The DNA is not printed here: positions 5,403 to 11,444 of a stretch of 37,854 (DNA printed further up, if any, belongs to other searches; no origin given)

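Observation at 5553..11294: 1913-aa tandem FtsX permease whose first 'periplasmic domain' is a ~1160-aa LysM/PA/M28-like ectodomain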

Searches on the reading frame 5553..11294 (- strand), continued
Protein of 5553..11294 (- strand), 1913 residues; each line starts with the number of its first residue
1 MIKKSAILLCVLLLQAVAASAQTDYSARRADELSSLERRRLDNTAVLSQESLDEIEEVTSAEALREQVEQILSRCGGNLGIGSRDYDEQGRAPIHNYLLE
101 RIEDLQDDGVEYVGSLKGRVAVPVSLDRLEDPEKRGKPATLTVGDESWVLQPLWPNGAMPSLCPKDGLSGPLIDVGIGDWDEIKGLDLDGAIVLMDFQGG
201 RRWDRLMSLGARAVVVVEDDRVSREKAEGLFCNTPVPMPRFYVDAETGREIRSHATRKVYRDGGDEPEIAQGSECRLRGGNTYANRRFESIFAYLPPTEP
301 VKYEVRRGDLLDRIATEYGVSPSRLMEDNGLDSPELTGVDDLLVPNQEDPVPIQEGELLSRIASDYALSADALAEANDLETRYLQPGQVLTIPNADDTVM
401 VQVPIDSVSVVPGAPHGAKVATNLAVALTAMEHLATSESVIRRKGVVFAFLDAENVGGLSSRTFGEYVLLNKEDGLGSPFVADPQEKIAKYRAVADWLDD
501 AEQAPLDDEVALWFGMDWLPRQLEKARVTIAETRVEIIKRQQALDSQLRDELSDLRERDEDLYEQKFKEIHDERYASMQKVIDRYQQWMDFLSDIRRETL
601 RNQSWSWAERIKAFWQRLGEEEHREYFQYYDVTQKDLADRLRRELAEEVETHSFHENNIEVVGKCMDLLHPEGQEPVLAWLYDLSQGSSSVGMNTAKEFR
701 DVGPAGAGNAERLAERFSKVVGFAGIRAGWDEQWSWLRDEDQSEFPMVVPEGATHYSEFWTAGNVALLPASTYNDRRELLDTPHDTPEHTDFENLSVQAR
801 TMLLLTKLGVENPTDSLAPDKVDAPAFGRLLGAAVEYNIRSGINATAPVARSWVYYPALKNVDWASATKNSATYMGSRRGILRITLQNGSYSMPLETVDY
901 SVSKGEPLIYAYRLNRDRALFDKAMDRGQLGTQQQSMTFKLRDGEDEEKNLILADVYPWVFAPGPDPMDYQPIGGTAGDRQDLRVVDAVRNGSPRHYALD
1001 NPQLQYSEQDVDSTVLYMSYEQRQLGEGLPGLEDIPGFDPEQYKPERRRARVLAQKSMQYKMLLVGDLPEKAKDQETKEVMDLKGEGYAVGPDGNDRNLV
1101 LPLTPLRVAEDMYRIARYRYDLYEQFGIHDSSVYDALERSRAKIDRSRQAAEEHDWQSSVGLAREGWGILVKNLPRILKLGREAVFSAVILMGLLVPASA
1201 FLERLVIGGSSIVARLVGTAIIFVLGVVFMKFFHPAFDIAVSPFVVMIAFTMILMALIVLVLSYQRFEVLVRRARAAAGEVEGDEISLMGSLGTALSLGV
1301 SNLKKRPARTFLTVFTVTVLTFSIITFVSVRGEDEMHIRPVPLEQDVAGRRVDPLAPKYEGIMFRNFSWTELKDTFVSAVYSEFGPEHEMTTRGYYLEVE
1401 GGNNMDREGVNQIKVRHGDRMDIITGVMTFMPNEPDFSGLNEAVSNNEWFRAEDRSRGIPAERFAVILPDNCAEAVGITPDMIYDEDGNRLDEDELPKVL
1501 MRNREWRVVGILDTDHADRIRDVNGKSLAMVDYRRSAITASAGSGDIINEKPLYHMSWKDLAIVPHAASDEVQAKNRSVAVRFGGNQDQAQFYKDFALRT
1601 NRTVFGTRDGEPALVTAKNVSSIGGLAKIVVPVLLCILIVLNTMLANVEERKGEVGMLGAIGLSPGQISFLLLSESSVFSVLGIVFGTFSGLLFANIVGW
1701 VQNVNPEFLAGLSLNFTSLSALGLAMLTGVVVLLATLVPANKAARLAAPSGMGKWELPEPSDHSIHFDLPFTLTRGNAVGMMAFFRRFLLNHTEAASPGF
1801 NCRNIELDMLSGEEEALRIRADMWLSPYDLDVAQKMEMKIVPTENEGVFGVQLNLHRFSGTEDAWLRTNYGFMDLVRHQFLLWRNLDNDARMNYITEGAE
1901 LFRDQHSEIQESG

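Call 22: find_encoding_contigs(protein=P0046, flank=10000, max_places=1)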
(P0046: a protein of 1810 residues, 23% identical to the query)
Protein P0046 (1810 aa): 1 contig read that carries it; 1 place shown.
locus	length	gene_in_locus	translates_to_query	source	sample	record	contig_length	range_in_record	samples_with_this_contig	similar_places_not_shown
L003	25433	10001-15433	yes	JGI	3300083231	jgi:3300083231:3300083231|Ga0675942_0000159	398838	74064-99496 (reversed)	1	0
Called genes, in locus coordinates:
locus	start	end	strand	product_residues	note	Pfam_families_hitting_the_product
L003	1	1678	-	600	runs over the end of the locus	PF00654:Voltage_CLC, PF00571:CBS (weak)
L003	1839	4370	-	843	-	-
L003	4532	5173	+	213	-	PF00300:His_Phos_1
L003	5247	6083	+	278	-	PF01148:CTP_transf_1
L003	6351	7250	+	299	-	-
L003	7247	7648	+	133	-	-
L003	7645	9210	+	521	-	PF02687:FtsX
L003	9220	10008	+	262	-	PF02463:SMC_N (faint), PF00005:ABC_tran, PF13304:AAA_21 (faint)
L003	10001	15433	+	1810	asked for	PF02687:FtsX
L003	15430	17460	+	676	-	PF03169:OPT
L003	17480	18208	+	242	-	PF00005:ABC_tran, PF02463:SMC_N (faint)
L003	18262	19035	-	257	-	PF01261:AP_endonuc_2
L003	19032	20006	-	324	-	-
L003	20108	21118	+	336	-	PF01515:PTA_PTB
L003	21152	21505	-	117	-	PF01740:STAS, PF13466:STAS_2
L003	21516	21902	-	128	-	PF13581:HATPase_c_2, PF02518:HATPase_c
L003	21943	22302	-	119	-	PF01740:STAS, PF13466:STAS_2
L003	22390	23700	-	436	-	PF00069:Pkinase, PF07714:PK_Tyr_Ser-Thr, PF01636:APH (faint)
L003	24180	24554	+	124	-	-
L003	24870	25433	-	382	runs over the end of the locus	PF03702:AnmK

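Call 26: search_solved_structures(query=A1, max_evalue=1)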
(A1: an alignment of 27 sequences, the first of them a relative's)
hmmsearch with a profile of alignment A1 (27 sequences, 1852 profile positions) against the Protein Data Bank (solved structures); distinct sequences matched with E-value up to 1: 34.
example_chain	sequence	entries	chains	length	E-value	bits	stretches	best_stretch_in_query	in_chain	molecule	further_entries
4uz2_A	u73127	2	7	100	3.7e-15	57.3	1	298-392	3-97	CELL WALL-BINDING ENDOPEPTIDASE-RELATED PROTEIN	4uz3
4xcm_A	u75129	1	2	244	3.6e-14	54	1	298-392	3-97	Cell wall-binding endopeptidase-related protein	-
8i2e_B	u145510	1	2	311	2.6e-09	37.9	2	300-389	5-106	Probable peptidoglycan endopeptidase LytE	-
4b8v_A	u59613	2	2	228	2.5e-08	34.7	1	294-397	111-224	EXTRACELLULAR PROTEIN 6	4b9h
4s3j_A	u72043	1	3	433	4.9e-08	33.7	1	300-395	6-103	Cortical-lytic enzyme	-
4s3k_A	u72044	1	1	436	6.4e-08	33.3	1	299-391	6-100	Spore germination protein YaaH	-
9o9x_C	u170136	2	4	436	5.8e-07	30.1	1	1570-1682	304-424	ABC transporter permease YtrF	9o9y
9w37_A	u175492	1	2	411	2.4e-05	24.8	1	1520-1684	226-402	LolF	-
9w35_A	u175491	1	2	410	3e-05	24.5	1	1520-1684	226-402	LolF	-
9w2w_A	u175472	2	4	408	3e-05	24.4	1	1520-1684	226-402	LolF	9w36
2mtz_A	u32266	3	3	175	0.00022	21.6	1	347-401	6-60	Putative L,D-transpeptidase YkuD | L, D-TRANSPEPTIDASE YKUD | PUTATIVE L, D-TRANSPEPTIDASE YKUD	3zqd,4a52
4a1i_A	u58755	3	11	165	0.00025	21.4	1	347-401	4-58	PUTATIVE L, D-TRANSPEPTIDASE YKUD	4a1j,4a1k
1y7m_A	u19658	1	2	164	0.00028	21.2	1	347-401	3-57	hypothetical protein BSU14040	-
7arh_C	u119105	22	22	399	0.0014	18.9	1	1585-1683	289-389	Lipoprotein-releasing ABC transporter permease subunit LolC | Lipo-releasing system transmembrane protein lolC | Lipoprotein-releasing system transmembrane prot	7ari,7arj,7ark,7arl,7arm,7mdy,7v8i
7mdx_A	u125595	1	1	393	0.0016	18.7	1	1585-1683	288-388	Lipoprotein-releasing system transmembrane protein LolC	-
2ek8_A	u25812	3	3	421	0.0019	18.5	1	160-217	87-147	Aminopeptidase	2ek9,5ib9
5lil_A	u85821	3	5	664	0.0041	17.4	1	1576-1684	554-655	Macrolide export ATP-binding/permease protein MacB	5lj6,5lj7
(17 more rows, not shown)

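Call 27: search_protein_families(library=ncbifam, proteins=[window:5553-11294:-], max_evalue=0.01)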
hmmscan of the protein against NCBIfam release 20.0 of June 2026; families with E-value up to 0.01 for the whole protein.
window:5553-11294:- (1913 aa): 7 families
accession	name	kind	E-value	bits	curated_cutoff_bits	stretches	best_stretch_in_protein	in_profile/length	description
NF050804.1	CellDivDipMCaul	equivalog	1.4e-08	34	900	1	300-440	133-274/634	cell division endopeptidase DipM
TIGR03434.1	ADOP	subfamily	6.1e-06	24.6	622.3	1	1638-1747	287-394/803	ADOP family duplicated permease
TIGR02907.1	spore_VI_D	equivalog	1.5e-05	24.7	169.85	1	353-393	304-344/344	stage VI sporulation protein D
NF008050.0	PRK10783.1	equivalog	2.2e-05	23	508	0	353-398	348-393/457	murein transglycosylase D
NF042931.1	SAG1386_EF1546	equivalog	0.00045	20.3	80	0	349-392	110-157/158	SAG1386/EF1546 family surface-associated protein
NF008076.0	PRK10814.1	exception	0.00056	19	473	1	1627-1746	271-390/399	lipoprotein-releasing ABC transporter permease subunit LolC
TIGR02212.1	lolCE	equivalog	0.0012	17.8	362.45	1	1635-1746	279-402/411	lipoprotein-releasing ABC transporter permease subunit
